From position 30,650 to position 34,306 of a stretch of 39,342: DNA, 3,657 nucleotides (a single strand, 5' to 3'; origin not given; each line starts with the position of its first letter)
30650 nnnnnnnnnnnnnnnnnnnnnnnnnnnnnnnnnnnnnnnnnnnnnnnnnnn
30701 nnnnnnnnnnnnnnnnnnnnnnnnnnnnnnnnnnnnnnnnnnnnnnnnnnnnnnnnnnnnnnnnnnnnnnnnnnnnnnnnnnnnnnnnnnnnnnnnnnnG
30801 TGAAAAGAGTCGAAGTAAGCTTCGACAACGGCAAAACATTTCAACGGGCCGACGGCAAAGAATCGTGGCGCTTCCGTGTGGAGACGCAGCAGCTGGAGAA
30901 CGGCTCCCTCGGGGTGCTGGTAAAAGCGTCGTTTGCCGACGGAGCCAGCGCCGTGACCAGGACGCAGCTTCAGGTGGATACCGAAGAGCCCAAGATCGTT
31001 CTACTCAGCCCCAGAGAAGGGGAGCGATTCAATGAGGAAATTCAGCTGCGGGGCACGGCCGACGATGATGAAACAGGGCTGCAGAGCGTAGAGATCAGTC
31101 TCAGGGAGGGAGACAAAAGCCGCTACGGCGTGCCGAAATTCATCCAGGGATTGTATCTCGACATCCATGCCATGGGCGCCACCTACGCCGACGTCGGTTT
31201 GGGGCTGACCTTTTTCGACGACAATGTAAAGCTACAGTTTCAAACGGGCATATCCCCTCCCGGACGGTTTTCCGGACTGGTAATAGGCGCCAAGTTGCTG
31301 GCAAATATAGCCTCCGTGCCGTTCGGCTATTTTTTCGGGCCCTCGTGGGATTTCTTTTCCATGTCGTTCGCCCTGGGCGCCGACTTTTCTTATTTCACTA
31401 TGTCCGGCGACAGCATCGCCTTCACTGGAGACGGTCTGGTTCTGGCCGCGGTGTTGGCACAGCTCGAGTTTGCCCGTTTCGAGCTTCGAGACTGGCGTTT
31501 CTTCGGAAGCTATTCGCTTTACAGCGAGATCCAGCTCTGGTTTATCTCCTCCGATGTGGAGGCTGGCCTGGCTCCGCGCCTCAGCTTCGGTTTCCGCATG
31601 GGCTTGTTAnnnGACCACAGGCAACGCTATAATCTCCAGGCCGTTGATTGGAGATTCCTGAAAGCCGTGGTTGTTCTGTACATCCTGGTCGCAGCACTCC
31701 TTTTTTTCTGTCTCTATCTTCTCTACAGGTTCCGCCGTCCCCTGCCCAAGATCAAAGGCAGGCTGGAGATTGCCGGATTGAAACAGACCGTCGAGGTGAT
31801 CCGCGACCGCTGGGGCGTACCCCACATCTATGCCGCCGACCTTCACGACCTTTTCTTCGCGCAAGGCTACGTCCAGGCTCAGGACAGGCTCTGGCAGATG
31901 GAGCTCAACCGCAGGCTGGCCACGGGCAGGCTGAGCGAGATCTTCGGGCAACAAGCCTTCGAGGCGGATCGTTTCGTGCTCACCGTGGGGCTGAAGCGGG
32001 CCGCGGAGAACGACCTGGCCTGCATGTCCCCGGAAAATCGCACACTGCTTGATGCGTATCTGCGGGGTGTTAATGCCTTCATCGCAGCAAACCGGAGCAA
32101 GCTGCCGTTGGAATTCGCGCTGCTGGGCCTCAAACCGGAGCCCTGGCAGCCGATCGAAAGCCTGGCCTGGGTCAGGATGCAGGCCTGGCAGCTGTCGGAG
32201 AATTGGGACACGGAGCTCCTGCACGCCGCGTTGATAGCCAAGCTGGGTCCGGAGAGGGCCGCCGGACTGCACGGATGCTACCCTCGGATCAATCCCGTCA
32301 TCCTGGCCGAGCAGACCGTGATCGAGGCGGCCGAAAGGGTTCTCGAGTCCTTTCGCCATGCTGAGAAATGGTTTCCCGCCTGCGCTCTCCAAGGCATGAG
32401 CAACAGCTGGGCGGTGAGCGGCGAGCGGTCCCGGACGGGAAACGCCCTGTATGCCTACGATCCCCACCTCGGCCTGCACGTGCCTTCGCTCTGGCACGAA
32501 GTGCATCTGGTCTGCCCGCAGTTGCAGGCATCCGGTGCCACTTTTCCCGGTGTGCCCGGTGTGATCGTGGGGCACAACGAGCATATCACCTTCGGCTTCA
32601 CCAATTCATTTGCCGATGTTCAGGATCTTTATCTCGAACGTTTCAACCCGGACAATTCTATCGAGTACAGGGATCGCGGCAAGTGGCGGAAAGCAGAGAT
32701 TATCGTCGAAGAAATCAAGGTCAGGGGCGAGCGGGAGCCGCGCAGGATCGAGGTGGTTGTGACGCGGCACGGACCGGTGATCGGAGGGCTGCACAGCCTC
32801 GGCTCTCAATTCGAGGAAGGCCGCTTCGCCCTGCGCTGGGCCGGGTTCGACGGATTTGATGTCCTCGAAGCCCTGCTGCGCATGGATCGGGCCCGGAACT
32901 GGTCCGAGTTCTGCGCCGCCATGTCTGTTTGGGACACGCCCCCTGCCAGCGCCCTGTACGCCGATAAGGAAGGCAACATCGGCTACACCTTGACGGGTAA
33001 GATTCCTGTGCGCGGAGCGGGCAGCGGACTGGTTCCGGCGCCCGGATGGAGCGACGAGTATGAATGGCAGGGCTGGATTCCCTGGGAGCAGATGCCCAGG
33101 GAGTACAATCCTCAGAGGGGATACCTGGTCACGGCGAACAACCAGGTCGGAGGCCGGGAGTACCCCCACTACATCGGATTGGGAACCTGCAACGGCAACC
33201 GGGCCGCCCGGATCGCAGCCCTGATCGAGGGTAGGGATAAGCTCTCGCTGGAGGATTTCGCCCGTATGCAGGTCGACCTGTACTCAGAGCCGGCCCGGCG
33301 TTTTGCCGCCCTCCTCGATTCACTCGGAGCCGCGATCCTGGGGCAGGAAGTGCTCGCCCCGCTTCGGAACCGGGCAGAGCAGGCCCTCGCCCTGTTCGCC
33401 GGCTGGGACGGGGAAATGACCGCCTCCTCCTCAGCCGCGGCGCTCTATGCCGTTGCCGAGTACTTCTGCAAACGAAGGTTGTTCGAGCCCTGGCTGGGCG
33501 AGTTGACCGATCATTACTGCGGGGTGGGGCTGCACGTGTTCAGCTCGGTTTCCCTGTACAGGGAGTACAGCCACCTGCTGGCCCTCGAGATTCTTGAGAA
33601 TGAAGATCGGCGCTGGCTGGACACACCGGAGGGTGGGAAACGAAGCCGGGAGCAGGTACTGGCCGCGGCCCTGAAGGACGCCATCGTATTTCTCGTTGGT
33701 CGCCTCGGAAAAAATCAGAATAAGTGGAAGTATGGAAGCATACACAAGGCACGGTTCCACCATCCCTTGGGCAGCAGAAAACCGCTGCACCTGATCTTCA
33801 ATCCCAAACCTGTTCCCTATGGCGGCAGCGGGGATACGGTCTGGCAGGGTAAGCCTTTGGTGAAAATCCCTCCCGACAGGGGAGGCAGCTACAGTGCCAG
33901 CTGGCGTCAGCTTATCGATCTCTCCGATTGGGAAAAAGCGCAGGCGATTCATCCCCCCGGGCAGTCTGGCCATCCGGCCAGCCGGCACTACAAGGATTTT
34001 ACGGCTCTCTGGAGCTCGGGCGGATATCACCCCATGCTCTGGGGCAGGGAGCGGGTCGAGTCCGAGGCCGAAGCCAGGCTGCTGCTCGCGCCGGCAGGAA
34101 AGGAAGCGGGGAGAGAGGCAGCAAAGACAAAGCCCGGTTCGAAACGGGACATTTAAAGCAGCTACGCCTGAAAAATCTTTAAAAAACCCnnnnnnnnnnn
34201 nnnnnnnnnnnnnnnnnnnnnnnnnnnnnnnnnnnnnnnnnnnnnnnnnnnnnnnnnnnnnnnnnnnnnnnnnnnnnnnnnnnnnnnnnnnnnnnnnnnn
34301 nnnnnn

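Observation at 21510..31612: Tandem pair of giant paralogous Ig-repeat surface proteins (1798 + 1550 aa), upstream of a secreted acylase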

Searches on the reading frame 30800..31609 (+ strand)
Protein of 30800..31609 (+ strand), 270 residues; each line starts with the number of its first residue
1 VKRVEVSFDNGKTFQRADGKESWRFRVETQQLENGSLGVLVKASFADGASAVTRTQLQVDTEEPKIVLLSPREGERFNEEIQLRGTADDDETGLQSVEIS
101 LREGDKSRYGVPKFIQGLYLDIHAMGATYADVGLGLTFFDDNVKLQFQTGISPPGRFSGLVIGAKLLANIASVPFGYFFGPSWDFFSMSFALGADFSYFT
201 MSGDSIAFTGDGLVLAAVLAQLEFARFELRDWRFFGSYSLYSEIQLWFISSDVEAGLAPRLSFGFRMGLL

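Call 15: find_homologous_proteins(query=window:30800-31609:+)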
Query seq(270 aa) (270 aa): 132 proteins with E <= 0.001 among 3845 candidates; the best 120 are listed.
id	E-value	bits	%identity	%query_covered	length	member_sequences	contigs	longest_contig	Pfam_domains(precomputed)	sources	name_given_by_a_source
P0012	1.6e-140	485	81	100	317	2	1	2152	PF17957.8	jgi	jgi:hypothetical protein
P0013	2.4e-138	478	80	100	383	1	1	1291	PF17957.8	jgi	jgi:hypothetical protein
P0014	2.8e-119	415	68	100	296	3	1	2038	-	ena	-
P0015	7.6e-118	411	70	100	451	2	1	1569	PF17957.8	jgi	jgi:hypothetical protein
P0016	7.6e-116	404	67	100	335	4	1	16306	-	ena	-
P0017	8.8e-116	404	68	100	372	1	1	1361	-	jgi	jgi:hypothetical protein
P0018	1.3e-113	397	66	100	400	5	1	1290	PF17957.8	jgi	jgi:hypothetical protein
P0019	1.3e-112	393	68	99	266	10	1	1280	-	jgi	jgi:hypothetical protein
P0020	2.8e-111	389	66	100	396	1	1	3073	PF17957.8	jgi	jgi:hypothetical protein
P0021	2.0e-110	386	66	100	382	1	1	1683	PF17957.8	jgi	jgi:hypothetical protein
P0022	1.1e-109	384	64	100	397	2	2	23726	PF17957.8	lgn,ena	-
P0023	1.2e-109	384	64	100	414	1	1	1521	PF17957.8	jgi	jgi:hypothetical protein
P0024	2.3e-109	383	63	100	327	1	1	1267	PF17957.8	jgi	jgi:hypothetical protein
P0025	9.1e-105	368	64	94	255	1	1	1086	-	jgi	jgi:hypothetical protein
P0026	1.5e-102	360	81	75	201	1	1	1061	-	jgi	jgi:hypothetical protein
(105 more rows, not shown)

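Call 18: find_related_loci(query=A1, collection=genome_contigs, flank=10000)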
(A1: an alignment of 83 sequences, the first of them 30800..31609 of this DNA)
Query A1 (270 aa) in genome_contigs; peptide patterns used: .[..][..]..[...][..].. (x = any residue, [..] = any of these).
382 stretches matched a pattern; 328 encode a relative of the query (tblastn E <= 1e-3); the best 80 are kept; 80 distinct loci.
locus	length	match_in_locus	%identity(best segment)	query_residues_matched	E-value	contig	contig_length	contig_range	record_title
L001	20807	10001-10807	80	1-270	7e-146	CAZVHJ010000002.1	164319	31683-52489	MAG TPA_asm: uncultured Spirochaetaceae bacterium isolate binchicken_co178_254 genome assembly, contig: NODE_176_length_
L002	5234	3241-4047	79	1-270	3e-146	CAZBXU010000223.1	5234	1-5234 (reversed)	MAG TPA_asm: uncultured Spirochaetaceae bacterium isolate SRP214966_co5_300 genome assembly, contig: NODE_18542_length_5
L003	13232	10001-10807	79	1-270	2e-143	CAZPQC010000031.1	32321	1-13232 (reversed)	MAG TPA_asm: uncultured Spirochaetaceae bacterium isolate binchicken_co34_125 genome assembly, contig: NODE_1986_length_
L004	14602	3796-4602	78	1-270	3e-143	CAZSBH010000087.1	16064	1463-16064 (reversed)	MAG TPA_asm: uncultured Spirochaetaceae bacterium isolate SRP214966_co2_439 genome assembly, contig: NODE_5583_length_16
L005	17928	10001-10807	76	1-270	5e-139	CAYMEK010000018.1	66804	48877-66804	MAG TPA_asm: uncultured Spirochaetaceae bacterium isolate SRP323688_co1_278 genome assembly, contig: NODE_826_length_668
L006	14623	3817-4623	69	1-270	2e-124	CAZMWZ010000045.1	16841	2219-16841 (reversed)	MAG TPA_asm: uncultured Spirochaetaceae bacterium isolate ERP119294_co4_432 genome assembly, contig: NODE_3140_length_16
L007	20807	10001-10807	67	1-270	1e-121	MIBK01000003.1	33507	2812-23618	MAG: Spirochaetes bacterium RBG_16_67_19 RBG_16_scaffold_10094, whole genome shotgun sequence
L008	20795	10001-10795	61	1-266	6e-108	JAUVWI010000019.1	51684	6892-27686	MAG: Spirochaetales bacterium isolate CSMAG_1186 CSMAG_1186_k127_7569144_length_51684_cov_27.0266, whole genome shotgun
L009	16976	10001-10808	67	1-270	1e-106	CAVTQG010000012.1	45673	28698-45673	MAG: uncultured Spirochaetota bacterium isolate MFD00709.bin.3.160 genome assembly, contig: contig_125488, whole genome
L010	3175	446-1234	59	1-269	2e-105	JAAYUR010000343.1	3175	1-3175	MAG: Treponema sp. isolate AS27yjCOA_177 126619_AS27, whole genome shotgun sequence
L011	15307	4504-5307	57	1-269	1e-101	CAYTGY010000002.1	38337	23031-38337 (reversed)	MAG TPA_asm: uncultured Spirochaetaceae bacterium isolate SRP141376_co4_281 genome assembly, contig: NODE_1888_length_38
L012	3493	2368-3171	57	1-269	2e-102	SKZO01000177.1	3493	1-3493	MAG: Spirochaetales bacterium isolate CSSed162cmB_334 CSSed16-2cmB-158831, whole genome shotgun sequence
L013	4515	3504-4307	54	1-269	1e-100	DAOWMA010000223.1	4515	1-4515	MAG TPA_asm: Spirochaetaceae bacterium isolate CSMAG_2990 CSMAG_2990_k141_3743500_length_4515_cov_12.0000, whole genome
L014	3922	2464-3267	55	1-269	5e-99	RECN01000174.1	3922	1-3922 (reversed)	MAG: Spirochaetaceae bacterium isolate DLM2.Bin42 NODE_41144_length_3922_cov_12.158, whole genome shotgun sequence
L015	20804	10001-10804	56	1-269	2e-98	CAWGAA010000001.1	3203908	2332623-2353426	MAG: uncultured Spirochaetota bacterium isolate MFD04408.bin.1.18 genome assembly, contig: contig_23060, whole genome sh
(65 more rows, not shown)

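Call 24: predict_structure(alignment_id=A1)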
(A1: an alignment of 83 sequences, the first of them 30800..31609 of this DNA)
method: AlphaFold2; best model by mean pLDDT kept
length: 270 residues; sequences in the alignment: 83
mean_pLDDT: 86.7   pTM: 0.68
mean pLDDT of the five models: 86.7, 86.5, 86.1, 86.1, 85.6
residues with pLDDT >= 90: 176; 70-90: 46; 50-70: 37; < 50: 11
segments of 3 or more residues with pLDDT < 50: 98-101
pLDDT, mean of each block of 10 residues (from residue 1): 93 92 83 90 97 93 68 54 51 49 55 86 96 96 97 95 98 94 95 98 91 97 96 95 97 89 97
secondary structure, 60 per line:
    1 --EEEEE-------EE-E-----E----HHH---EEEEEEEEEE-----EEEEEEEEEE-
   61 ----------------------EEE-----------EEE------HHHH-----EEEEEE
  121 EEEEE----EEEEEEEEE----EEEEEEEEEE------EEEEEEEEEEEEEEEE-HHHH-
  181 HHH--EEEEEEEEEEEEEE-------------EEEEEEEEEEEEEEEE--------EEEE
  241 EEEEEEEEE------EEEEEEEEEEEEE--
elements in order: E3-7 E35-44 E50-59 E83-85 E97-99 H106-109 E115-125 E130-138 E143-152 E159-174 H176-179 E186-199 E213-228 E237-249 E256-268
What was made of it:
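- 30989..31117 (+): P2 pre-barrel half Ig module (residues 1344-1386; module-HMM positions 1-43 only). AF2 pLDDT is only 49-68 here, against above 90 for the neighbouring intact module and the barrel (call 24).
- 31142..31609 (+): P2 C-terminal 8-stranded outer-membrane beta-barrel. AF2 pLDDT 86-98 over eight long strands (call 24).
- On OmpA/OmpW/OmpX-like 8-stranded OM barrels: AF2 gives eight strands with pLDDT 86-98 (call 24).
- On Hop-type interrupted-barrel proteins: All eight strands are contiguous at residues about 1395-1548 (call 24).
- The pre-barrel half is poorly predicted on its own (call 24). If only P1 were outside, it could meet P2 only through barrel loops of 4-13 residues (call 24), which fits poorly with strict co-conservation.
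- Tried and rejected: The loop and turn lengths of the barrel (4-13 residues on both sides) gave no clue to its orientation (call 24).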

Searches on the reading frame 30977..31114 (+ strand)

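Call 56: search_protein_families(library=pfam, proteins=[window:30977-31114:+], max_evalue=1)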
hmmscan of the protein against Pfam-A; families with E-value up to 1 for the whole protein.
seq(46 aa): 1 family
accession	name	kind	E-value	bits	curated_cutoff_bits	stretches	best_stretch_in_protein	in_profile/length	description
PF17957.7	Big_7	-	8.4e-06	26.8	24.1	1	5-42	1-39/70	Bacterial Ig domain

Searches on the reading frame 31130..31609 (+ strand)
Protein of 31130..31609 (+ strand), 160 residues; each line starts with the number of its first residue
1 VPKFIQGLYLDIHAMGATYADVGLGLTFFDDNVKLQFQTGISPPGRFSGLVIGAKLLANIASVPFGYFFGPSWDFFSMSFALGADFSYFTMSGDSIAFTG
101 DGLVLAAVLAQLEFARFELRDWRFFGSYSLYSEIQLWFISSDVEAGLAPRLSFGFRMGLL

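Call 52: search_protein_families(library=pfam, proteins=[window:31130-31609:+], max_evalue=1)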
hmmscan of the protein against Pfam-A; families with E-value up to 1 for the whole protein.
window:31130-31609:+ (160 aa): 0 families

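Call 59: search_protein_representatives(protein=window:31130-31609:+)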
Query: 160 residues. Proteins with E-value up to 0.001 (for the whole library): 242; up to 1e-10: 212; up to 1e-30: 125. The best 150 are listed.
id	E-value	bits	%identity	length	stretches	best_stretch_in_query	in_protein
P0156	1.5e-81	288.4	82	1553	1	1-160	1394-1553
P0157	1.7e-63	229.8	66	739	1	1-160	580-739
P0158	1.6e-61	223.3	65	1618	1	1-159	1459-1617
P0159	3.6e-61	222.2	66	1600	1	2-157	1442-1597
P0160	8.6e-61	220.9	63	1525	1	1-158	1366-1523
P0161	1.1e-60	220.6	64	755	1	1-159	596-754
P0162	1.8e-59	216.6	66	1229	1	2-158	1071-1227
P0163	6.3e-59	214.9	46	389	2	2-143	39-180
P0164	1.1e-58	214.1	61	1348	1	1-160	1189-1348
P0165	5.6e-58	211.8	59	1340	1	1-159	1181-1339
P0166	1.5e-57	210.4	65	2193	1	1-158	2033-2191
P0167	8.2e-57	208.0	62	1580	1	1-160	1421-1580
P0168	1.4e-56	207.3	65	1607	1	1-159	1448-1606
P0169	2.8e-56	206.3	64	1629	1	2-160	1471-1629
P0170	2.9e-56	206.2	63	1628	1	1-158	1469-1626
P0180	5.8e-53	195.5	61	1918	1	1-159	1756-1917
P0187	6.1e-50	185.7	57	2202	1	1-159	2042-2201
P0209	1.0e-44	168.7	60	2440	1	1-159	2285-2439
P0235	5.6e-38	146.7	54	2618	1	2-159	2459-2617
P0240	4.3e-37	143.9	52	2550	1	2-160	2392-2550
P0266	1.4e-32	129.2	57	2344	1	1-150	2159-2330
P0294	1.7e-28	115.9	46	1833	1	1-160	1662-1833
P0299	5.4e-28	114.3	38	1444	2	2-149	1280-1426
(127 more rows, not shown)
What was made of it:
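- On Inverse autotransporter (intimin/invasin, T5eSS): The barrel is at the extreme C-terminus in all 150 listed representative clusters (of 242 hits) (call 59).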

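Call 72: list_cluster_members(proteins=[P0156, P0166, P0180, P0187, P0209, P0235, P0240, P0266, P0294, P0299])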
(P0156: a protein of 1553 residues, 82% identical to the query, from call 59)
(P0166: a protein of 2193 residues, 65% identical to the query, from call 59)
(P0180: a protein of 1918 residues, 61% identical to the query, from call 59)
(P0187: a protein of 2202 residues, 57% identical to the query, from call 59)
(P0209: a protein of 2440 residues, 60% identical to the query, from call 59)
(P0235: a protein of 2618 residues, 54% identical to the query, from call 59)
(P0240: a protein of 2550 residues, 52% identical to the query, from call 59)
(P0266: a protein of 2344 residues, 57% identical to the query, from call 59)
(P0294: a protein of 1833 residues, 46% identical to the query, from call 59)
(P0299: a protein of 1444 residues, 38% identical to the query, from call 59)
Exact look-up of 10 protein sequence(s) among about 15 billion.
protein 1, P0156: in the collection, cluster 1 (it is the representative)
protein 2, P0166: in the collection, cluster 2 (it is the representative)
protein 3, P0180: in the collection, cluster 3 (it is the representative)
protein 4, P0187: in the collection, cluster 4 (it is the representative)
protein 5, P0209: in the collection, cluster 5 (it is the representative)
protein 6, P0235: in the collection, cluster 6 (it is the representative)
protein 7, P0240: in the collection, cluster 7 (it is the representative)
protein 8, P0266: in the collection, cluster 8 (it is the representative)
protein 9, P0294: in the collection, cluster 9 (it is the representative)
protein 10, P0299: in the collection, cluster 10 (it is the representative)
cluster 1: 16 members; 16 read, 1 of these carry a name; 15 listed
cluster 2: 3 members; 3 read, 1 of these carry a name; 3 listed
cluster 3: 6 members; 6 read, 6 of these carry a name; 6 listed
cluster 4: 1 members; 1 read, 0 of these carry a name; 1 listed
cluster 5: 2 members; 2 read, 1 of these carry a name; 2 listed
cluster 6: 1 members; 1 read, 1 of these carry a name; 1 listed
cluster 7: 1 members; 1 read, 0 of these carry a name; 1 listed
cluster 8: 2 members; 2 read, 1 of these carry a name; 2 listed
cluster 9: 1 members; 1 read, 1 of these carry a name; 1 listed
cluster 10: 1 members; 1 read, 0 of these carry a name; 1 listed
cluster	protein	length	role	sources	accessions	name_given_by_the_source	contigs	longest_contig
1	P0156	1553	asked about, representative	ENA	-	-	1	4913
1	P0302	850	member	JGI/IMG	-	hypothetical protein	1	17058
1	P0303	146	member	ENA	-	-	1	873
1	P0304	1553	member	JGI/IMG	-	-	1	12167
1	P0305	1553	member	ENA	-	-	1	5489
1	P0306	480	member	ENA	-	-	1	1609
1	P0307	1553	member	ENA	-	-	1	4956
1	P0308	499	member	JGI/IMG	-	-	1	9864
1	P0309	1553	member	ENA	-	-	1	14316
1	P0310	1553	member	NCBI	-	-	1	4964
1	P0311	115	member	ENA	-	-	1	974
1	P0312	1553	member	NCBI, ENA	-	-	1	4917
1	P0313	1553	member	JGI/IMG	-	-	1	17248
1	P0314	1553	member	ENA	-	-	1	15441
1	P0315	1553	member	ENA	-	-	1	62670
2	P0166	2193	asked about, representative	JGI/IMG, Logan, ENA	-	hypothetical protein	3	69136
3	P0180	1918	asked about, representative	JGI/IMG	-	hypothetical protein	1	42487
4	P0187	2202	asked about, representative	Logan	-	-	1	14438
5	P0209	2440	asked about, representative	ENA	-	-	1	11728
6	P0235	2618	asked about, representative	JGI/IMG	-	hypothetical protein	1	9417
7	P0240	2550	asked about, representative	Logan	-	-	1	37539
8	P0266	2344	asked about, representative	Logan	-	-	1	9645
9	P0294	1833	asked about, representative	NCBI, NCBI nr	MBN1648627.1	MAG: hypothetical protein JW874_11400 [Spirochaetales bacterium] | hypothetical protein [Spirochaetales bacterium]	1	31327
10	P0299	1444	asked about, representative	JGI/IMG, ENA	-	-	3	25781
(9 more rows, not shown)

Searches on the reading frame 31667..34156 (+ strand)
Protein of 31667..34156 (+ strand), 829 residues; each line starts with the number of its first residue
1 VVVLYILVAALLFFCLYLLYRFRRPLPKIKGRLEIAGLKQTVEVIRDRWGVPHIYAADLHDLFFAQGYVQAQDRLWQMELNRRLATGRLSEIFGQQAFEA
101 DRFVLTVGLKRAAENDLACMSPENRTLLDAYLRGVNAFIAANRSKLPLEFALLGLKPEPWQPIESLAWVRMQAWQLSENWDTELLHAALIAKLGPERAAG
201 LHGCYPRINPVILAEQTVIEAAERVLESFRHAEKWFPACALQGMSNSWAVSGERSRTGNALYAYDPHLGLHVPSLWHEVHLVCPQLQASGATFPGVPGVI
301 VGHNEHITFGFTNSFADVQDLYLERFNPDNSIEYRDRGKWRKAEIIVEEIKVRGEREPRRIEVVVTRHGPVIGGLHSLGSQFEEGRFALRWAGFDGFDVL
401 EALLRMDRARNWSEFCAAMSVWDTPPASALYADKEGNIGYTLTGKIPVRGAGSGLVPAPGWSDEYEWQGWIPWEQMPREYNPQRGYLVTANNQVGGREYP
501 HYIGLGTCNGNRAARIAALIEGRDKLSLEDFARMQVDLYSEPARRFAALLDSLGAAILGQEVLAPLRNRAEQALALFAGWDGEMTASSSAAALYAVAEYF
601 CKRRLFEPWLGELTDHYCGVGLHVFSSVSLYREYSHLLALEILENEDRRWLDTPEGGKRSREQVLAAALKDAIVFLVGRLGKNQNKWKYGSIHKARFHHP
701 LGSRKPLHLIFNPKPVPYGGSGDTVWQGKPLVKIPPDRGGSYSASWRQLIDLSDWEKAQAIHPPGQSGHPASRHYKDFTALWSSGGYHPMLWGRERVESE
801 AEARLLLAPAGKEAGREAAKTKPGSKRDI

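Call 8: search_protein_families(library=pfam, proteins=[window:31667-34156:+], max_evalue=0.0001)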
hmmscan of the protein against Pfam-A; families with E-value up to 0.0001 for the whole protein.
window:31667-34156:+ (829 aa): 1 family
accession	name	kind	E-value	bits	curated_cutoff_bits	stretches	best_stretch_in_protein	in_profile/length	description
PF01804.23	Penicil_amidase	-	1.5e-226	755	21.3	1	41-798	1-674/675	Penicillin amidase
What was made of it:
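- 31667..34156 (+): Penicillin-amidase-family acylase: a neighbour, not part of the conserved module. Pfam 1.5e-226 (call 8).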

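Call 75: search_protein_families(library=ncbifam, proteins=[window:31667-34156:+], max_evalue=0.00001)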
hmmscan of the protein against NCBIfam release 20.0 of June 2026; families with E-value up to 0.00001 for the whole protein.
window:31667-34156:+ (829 aa): 1 family
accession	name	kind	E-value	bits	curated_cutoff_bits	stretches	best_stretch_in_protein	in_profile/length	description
NF051460.1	bi_acylase_PvdQ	equivalog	1.4e-21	76.1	950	1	223-441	191-413/763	bifunctional acylase PvdQ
